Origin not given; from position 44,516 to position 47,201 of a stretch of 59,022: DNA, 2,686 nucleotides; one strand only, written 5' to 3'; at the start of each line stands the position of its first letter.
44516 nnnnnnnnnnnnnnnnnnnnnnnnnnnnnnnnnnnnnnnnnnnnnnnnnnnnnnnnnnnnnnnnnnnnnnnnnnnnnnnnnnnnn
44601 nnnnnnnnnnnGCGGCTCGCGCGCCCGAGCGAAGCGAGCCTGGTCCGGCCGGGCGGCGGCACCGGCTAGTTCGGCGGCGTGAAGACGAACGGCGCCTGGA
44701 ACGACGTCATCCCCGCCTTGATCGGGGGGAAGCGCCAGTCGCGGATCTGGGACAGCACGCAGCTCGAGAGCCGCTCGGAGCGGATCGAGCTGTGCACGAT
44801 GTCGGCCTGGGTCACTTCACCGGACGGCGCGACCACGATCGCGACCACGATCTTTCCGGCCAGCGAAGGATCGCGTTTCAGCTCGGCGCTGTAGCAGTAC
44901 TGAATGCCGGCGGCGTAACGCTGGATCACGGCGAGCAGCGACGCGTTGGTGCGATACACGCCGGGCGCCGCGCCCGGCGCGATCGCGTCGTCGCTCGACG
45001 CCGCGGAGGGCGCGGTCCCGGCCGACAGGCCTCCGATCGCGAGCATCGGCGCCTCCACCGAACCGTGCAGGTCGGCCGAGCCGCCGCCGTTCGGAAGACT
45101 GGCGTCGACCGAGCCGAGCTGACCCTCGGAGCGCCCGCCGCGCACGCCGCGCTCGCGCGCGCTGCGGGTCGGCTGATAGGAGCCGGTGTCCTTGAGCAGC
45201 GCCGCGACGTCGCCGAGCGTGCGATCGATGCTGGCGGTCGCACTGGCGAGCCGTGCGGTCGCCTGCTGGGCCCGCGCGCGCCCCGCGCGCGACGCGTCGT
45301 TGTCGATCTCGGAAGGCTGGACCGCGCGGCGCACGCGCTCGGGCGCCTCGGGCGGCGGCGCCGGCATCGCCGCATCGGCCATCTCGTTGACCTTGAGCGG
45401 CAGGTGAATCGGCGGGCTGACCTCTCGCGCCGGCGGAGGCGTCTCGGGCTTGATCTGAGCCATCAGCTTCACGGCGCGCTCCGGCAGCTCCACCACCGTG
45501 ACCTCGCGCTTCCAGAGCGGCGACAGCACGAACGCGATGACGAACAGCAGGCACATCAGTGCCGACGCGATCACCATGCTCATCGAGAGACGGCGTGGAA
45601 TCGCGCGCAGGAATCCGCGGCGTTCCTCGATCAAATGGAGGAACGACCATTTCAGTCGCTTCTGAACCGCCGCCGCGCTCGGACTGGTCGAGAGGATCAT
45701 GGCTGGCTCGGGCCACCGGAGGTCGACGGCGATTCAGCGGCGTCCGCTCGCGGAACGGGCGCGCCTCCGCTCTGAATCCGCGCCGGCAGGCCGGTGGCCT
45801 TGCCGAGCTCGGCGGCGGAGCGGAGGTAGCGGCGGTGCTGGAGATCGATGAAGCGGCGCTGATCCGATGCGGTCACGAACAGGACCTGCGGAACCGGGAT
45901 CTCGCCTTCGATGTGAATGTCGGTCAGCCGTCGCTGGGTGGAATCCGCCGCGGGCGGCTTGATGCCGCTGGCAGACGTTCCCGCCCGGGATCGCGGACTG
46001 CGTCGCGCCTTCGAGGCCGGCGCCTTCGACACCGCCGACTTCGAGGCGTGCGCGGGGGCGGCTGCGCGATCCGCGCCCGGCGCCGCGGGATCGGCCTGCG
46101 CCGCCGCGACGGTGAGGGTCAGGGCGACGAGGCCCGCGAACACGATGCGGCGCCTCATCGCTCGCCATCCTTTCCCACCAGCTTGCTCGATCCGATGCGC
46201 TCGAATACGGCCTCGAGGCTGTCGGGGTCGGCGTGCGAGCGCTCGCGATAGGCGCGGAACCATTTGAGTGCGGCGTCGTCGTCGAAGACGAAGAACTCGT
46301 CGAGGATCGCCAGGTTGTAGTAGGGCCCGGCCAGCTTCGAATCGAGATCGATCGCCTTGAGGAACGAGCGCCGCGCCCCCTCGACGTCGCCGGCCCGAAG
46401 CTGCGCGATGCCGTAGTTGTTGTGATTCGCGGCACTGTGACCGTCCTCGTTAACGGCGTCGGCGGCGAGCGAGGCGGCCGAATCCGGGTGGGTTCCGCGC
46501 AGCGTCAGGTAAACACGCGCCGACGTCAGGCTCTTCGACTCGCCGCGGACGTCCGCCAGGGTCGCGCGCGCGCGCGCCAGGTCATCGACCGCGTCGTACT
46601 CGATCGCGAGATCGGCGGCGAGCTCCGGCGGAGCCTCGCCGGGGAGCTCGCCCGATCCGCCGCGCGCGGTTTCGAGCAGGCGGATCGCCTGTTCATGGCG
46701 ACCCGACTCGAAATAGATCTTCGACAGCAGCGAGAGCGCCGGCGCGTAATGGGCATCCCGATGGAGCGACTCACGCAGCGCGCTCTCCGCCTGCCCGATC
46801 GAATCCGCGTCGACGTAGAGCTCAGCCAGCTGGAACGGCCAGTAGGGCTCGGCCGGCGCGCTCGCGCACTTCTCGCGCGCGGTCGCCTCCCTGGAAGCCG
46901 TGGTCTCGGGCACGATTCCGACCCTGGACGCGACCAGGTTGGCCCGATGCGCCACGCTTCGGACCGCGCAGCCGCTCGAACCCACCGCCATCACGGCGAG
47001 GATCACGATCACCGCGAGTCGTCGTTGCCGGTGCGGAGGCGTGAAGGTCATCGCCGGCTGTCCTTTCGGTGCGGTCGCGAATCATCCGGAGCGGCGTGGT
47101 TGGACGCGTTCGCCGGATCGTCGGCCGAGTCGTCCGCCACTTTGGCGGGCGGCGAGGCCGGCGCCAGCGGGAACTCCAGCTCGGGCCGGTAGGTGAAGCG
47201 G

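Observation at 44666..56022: Glt/Nfs-like envelope-spanning gene cluster outside a myxobacterial context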

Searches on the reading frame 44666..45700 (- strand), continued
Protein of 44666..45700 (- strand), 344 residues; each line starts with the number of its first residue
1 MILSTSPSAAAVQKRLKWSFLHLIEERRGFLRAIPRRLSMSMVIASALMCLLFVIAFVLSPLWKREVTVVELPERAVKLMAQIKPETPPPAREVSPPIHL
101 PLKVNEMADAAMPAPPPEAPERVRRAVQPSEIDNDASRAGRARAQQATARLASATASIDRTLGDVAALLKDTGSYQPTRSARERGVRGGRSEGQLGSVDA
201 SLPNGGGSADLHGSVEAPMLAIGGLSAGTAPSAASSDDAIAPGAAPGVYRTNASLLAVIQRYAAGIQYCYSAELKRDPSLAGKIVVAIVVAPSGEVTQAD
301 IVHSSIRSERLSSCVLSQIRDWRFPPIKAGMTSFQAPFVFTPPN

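Call 79: find_related_loci(query=A5, collection=metagenome_contigs, flank=10000)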
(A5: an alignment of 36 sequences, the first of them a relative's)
Query A5 (163 aa) in metagenome_contigs; peptide patterns used: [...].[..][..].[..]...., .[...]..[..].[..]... (x = any residue, [..] = any of these).
493 stretches matched a pattern; 249 encode a relative of the query (tblastn E <= 1e-3); the best 80 are kept; 80 distinct loci.
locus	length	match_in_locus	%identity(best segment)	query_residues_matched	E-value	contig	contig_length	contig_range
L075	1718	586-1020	72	19-163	2e-59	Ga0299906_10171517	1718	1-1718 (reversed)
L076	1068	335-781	57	17-163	2e-51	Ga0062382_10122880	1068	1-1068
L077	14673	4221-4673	58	15-163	8e-49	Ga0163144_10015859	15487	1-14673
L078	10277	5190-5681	54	2-163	9e-47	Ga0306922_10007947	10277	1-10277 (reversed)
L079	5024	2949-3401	56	16-163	7e-47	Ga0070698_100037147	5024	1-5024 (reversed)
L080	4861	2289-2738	56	16-163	3e-46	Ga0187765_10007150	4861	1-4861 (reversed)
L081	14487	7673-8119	56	17-163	8e-46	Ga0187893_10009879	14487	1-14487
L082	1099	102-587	51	2-161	6e-48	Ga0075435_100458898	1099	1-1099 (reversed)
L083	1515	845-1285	56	18-162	1e-46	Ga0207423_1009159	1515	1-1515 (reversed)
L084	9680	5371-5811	54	19-163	4e-45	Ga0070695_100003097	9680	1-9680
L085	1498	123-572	54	16-163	5e-46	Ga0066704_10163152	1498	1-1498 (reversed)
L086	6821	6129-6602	50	2-163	2e-44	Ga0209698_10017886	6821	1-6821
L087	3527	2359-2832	51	2-163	1e-44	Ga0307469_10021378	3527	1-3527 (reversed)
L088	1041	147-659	49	2-163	2e-46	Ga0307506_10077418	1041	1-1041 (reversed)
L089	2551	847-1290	52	16-161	5e-44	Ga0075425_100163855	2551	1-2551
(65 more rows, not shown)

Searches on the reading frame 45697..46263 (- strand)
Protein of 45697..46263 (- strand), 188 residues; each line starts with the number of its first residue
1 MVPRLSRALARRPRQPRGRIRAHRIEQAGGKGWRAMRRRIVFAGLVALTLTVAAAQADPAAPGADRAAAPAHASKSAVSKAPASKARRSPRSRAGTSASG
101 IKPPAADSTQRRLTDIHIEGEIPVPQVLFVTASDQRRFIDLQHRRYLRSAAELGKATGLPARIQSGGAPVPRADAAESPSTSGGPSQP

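Call 4: search_protein_families(library=ncbifam, proteins=[window:45697-46263:-], max_evalue=0.1)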
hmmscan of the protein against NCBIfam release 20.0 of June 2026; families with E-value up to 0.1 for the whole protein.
window:45697-46263:- (188 aa): 1 family
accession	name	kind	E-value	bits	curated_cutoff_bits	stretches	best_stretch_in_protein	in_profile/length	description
TIGR03931.1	T7SS_Rv3446c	hypoth_equivalog_domain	0.032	14.6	47.6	1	41-147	9-106/194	type VII secretion-associated protein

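Call 5: search_protein_families(library=pfam, proteins=[window:45697-46263:-], max_evalue=0.1)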
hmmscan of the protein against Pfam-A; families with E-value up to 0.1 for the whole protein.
window:45697-46263:- (188 aa): 1 family
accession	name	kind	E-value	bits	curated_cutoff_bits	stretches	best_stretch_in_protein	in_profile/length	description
PF25706.1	HCMV_UL116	-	0.0095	15.6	30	1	34-114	5-85/336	Human cytomegalovirus UL116 protein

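Call 59: search_protein_families(library=pfam, proteins=[window:45697-46158:-], max_evalue=10)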
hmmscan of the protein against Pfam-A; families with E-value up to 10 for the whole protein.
window:45697-46158:- (153 aa): 1 family
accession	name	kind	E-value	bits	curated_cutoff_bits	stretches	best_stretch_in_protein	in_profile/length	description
PF25706.1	HCMV_UL116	-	0.1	12.2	30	1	1-79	7-85/336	Human cytomegalovirus UL116 protein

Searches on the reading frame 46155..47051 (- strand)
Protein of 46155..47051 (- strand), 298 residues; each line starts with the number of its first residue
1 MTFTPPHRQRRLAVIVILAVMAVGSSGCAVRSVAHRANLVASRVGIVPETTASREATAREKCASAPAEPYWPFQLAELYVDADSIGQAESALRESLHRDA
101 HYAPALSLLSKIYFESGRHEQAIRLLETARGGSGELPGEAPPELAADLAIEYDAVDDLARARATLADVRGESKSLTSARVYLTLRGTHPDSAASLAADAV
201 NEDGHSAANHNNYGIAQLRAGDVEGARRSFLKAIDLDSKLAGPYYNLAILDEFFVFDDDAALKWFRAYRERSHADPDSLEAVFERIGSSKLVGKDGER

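Call 4: search_protein_families(library=ncbifam, proteins=[window:46155-47051:-], max_evalue=0.1)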
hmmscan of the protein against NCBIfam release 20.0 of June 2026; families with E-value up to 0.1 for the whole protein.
window:46155-47051:- (298 aa): 9 families
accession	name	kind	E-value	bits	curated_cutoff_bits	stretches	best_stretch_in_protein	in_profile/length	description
TIGR02521.1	type_IV_pilW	equivalog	1.4e-09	37.8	154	4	197-279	123-206/234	type IV pilus biogenesis/stability protein PilW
TIGR02917.1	PEP_TPR_lipo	equivalog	2.7e-09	35.5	312.2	1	75-251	335-509/899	XrtA/PEP-CTERM system TPR-repeat protein PrsT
NF033920.0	C39_PA2778_fam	equivalog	3.3e-05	23.4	150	1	60-129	181-250/255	PA2778 family cysteine peptidase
NF008757.0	PRK11788.1-5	equivalog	0.00011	21.5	363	1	71-199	182-308/388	lipopolysaccharide assembly protein LapB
NF033758.1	gliding_GltE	equivalog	0.00013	21.1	225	1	74-268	159-351/411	adventurous gliding motility TPR repeat lipoprotein GltE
NF052415.1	T3SS_chap_SctY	equivalog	0.00019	21.9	70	0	144-230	11-100/106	type III secretion apparatus assembly chaperone SctY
TIGR00540.1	TPR_hemY_coli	hypoth_equivalog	0.00058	18.7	142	1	76-130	159-213/385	heme biosynthesis-associated TPR protein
NF033762.1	social_mot_Tgl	equivalog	0.0038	16.6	225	0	208-280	137-205/252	social motility TPR repeat lipoprotein Tgl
NF040959.1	MamA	equivalog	0.0083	15.6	200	1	111-250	45-182/204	magnetosome protein MamA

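Call 5: search_protein_families(library=pfam, proteins=[window:46155-47051:-], max_evalue=0.1)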
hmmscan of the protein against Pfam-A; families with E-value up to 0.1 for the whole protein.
window:46155-47051:- (298 aa): 14 families
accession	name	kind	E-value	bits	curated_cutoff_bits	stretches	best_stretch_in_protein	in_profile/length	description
PF14559.12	TPR_19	-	1.5e-11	44.8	25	2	82-129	4-51/68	Tetratricopeptide repeat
PF13414.12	TPR_11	-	1.7e-07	31.3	26.8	1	220-248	7-35/42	TPR repeat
PF07719.23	TPR_2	-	5.9e-07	29.6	27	2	208-238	2-32/34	Tetratricopeptide repeat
PF13432.12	TPR_16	-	1.1e-06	29.4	32.7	2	74-130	2-58/65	Tetratricopeptide repeat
PF07721.20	TPR_4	-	1.1e-06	29.1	27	0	104-127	2-25/26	Tetratricopeptide repeat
PF13424.12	TPR_12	-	1.6e-06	28.6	30.1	1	79-129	19-71/77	Tetratricopeptide repeat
PF13181.12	TPR_8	-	2e-06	27.9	25.7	0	104-129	2-27/34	Tetratricopeptide repeat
PF13431.12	TPR_17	-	1.2e-05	25.6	24.4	0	230-250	2-22/34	Tetratricopeptide repeat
PF13428.12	TPR_14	-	0.0012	19.8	23.5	0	107-129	5-27/44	Tetratricopeptide repeat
PF23914.1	TPR_CcmH_CycH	-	0.0021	18.4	42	1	81-127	99-145/158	Cytochrome c-type biogenesis protein H TPR domain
PF00515.34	TPR_1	-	0.0041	17.3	27.8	0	211-238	5-32/34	Tetratricopeptide repeat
PF13174.12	TPR_6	-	0.017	16.2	26.3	0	106-127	3-24/33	Tetratricopeptide repeat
PF12895.13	ANAPC3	-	0.027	15.2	27.2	0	64-128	18-81/82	Anaphase-promoting complex, cyclosome, subunit 3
PF13176.12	TPR_7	-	0.062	13.9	27.9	0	105-128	1-24/36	Tetratricopeptide repeat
